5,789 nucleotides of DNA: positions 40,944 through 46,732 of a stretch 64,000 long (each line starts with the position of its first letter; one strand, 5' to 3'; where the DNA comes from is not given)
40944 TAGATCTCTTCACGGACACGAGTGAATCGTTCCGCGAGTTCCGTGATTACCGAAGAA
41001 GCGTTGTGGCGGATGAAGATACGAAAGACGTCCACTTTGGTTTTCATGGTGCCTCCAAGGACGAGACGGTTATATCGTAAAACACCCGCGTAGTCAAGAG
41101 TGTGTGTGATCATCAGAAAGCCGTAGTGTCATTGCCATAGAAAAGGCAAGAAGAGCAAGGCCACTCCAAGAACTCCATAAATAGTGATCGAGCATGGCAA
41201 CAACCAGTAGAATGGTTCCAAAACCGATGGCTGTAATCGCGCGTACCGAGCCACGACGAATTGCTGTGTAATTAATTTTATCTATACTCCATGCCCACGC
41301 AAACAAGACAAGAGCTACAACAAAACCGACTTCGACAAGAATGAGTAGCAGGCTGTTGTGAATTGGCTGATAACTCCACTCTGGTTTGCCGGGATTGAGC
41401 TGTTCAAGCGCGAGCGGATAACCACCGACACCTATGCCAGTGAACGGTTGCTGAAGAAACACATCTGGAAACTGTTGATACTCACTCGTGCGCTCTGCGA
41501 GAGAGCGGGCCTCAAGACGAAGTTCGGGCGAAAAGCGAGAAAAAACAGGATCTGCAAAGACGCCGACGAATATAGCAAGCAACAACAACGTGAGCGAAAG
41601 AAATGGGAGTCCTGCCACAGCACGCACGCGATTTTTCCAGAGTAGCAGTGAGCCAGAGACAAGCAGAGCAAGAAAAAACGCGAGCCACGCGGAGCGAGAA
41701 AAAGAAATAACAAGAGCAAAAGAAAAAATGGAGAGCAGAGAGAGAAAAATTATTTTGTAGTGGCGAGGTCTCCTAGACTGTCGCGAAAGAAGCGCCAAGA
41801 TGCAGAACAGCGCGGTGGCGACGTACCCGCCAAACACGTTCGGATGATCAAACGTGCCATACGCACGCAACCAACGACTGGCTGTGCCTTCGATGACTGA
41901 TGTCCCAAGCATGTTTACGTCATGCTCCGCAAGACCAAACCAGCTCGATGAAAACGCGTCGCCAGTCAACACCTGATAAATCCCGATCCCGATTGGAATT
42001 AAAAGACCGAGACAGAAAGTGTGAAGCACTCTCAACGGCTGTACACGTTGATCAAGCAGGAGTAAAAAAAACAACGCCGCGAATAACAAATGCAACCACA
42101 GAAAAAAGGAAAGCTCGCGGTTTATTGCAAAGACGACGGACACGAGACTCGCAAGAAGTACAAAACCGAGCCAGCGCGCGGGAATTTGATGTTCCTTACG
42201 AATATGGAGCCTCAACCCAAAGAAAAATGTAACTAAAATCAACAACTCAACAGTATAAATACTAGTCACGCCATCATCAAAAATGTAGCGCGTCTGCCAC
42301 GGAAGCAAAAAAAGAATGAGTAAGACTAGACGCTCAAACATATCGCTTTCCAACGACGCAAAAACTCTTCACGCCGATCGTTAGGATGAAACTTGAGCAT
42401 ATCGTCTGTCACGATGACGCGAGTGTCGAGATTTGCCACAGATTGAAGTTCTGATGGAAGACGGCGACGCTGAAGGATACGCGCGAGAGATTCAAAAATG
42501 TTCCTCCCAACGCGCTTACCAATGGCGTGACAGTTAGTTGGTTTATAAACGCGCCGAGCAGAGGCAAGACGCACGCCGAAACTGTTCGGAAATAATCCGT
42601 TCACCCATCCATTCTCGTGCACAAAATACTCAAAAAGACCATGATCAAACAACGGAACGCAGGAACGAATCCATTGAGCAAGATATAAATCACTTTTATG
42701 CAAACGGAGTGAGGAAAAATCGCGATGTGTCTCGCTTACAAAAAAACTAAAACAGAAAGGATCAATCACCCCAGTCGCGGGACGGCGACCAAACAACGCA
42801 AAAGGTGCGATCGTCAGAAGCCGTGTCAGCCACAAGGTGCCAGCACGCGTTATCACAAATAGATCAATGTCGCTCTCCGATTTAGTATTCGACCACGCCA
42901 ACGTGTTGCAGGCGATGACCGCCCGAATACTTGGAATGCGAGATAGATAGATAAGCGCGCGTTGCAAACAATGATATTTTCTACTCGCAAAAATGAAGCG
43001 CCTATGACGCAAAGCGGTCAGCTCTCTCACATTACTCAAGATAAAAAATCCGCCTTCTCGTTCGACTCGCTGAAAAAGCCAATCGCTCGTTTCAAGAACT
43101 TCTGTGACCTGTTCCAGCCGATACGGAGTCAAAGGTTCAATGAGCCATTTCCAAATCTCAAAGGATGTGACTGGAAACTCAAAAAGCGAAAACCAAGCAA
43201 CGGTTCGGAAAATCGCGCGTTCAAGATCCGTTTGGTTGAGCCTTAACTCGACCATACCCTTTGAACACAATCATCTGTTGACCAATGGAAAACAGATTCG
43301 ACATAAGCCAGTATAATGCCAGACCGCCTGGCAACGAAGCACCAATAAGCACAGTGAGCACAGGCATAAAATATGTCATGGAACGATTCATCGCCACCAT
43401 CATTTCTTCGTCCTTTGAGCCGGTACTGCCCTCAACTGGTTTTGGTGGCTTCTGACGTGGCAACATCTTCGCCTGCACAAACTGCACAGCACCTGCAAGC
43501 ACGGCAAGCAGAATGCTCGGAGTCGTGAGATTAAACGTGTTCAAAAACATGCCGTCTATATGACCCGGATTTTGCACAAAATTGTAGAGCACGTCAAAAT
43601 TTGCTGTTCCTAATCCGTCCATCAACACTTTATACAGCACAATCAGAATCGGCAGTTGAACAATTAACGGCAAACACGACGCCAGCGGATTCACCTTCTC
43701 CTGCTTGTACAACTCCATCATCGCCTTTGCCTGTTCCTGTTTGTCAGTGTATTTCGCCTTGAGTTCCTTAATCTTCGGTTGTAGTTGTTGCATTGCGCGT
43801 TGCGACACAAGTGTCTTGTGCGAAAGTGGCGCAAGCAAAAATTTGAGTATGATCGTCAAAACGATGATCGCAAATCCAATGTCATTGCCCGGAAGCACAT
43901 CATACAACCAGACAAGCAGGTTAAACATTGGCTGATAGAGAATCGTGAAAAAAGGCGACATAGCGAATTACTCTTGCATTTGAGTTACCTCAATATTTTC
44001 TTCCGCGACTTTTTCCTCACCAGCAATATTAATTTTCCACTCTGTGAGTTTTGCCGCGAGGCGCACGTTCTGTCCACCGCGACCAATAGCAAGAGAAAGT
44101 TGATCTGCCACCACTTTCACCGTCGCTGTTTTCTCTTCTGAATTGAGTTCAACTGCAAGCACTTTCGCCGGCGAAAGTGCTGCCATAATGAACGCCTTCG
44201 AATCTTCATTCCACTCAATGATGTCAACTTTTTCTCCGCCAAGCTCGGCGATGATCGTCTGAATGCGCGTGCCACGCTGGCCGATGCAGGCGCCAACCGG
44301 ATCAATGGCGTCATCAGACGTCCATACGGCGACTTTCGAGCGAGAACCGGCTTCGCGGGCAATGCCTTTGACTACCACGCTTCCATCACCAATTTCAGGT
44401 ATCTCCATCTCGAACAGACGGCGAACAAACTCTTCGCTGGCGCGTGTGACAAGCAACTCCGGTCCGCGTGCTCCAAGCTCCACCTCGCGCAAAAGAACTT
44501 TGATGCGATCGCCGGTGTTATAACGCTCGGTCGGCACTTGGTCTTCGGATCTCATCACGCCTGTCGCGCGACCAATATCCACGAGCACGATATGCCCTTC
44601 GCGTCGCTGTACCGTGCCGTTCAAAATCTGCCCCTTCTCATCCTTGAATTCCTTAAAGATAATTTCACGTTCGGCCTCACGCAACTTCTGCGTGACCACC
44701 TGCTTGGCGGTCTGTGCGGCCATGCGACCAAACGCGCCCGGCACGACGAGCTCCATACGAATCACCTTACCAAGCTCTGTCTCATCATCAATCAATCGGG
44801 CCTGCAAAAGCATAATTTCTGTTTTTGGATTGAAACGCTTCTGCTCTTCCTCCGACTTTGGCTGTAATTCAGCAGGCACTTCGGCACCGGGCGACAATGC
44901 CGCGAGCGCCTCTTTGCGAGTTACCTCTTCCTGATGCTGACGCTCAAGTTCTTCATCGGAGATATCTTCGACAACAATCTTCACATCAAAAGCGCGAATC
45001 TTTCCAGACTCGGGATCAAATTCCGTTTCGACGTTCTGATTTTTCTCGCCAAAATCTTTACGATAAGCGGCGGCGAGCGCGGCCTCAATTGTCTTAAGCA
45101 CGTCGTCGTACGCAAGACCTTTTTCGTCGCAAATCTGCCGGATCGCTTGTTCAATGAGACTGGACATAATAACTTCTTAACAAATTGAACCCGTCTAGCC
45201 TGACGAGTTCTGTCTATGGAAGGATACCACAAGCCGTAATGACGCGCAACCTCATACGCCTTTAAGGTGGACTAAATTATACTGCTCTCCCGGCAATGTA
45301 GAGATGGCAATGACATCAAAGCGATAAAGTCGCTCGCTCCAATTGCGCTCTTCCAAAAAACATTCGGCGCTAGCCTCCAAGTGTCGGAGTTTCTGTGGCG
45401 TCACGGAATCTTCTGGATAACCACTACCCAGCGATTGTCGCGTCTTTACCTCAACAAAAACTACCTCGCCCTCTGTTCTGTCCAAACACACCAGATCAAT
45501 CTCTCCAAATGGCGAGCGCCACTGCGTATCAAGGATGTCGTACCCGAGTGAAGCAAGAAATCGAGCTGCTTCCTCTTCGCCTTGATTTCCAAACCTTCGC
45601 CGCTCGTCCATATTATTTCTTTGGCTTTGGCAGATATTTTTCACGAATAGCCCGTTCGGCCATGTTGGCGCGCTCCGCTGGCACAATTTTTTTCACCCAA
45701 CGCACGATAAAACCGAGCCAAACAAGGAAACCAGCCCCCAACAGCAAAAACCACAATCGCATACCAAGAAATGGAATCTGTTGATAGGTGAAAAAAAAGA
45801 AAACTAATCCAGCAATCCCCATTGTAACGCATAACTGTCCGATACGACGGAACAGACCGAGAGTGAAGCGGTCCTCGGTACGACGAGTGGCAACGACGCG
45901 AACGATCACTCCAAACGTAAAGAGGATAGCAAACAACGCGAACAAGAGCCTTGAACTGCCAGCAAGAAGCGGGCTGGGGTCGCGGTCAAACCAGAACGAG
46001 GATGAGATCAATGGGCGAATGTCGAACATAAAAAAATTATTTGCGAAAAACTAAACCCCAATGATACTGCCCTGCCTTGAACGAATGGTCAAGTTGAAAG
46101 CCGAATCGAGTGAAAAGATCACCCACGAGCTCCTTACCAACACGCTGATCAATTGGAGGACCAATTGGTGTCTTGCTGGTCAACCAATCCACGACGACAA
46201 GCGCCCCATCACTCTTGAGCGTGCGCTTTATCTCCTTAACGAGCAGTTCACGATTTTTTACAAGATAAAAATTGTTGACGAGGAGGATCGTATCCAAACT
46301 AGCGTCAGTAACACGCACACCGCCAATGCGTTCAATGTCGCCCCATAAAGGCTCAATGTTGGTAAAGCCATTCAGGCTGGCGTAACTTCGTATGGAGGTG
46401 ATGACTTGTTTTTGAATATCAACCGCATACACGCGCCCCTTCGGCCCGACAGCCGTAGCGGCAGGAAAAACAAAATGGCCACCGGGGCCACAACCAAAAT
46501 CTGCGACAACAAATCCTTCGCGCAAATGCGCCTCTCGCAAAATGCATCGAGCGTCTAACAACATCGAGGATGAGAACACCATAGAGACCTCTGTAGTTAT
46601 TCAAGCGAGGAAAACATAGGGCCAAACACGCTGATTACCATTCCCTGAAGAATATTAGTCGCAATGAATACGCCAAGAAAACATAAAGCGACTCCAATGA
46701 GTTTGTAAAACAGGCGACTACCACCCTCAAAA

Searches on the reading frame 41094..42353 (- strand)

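Call 87: search_protein_families(library=pfam, proteins=[window:41094-42353:-], max_evalue=0.0001)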
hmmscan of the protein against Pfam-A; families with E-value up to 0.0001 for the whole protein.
window:41094-42353:- (419 aa): 1 family
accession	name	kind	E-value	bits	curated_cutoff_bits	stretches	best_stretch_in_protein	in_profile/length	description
PF04932.20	Wzy_C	-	9.1e-20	71.4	31.7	1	207-351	3-149/149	O-Antigen ligase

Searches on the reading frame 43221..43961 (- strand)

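Call 87: search_protein_families(library=pfam, proteins=[window:43221-43961:-], max_evalue=0.0001)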
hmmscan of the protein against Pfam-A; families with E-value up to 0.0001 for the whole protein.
window:43221-43961:- (246 aa): 1 family
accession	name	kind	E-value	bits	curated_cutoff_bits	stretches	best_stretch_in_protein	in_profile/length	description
PF02096.25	60KD_IMP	-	2e-52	177.9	35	1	29-232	2-161/163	60Kd inner membrane protein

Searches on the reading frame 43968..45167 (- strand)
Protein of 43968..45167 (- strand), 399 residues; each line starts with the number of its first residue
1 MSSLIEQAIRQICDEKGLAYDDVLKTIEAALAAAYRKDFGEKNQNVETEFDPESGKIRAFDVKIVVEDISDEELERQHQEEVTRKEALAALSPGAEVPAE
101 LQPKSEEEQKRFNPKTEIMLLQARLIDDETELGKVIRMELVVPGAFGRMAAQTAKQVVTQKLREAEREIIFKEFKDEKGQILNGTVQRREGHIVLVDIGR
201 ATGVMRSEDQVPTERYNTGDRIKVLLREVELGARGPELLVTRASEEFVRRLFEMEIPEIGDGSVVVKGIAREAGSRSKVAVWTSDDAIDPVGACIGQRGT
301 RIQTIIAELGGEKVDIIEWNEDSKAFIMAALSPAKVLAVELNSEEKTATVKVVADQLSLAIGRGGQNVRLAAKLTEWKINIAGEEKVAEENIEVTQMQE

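Call 87: search_protein_families(library=pfam, proteins=[window:43968-45167:-], max_evalue=0.0001)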
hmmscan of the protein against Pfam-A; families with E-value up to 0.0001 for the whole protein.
window:43968-45167:- (399 aa): 2 families
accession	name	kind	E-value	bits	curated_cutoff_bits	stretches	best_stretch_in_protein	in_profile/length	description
PF08529.16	NusA_N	-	6.2e-31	107.5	23.8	1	7-168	4-119/119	NusA N-terminal domain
PF13184.12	KH_5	-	1.9e-27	95.6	27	1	273-340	1-68/69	NusA-like KH domain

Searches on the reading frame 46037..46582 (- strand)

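Call 87: search_protein_families(library=pfam, proteins=[window:46037-46582:-], max_evalue=0.0001)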
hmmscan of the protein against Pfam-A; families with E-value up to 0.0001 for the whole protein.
window:46037-46582:- (181 aa): 6 families
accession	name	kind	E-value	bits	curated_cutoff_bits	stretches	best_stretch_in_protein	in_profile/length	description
PF13847.12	Methyltransf_31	-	5.7e-16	59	27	1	22-132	3-111/145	Methyltransferase domain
PF13649.12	Methyltransf_25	-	7.6e-12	46.2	27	1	26-126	1-97/97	Methyltransferase domain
PF08241.18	Methyltransf_11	-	9.3e-12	45.9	21.2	1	28-130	2-95/95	Methyltransferase domain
PF01209.24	Ubie_methyltran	-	2.4e-06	27.5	20.1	1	19-133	44-154/233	ubiE/COQ5 methyltransferase family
PF08242.18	Methyltransf_12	-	1e-05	26.6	30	1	28-128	2-98/98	Methyltransferase domain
PF05175.20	MTS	-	4.2e-05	23.7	23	1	22-131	31-139/170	Methyltransferase small domain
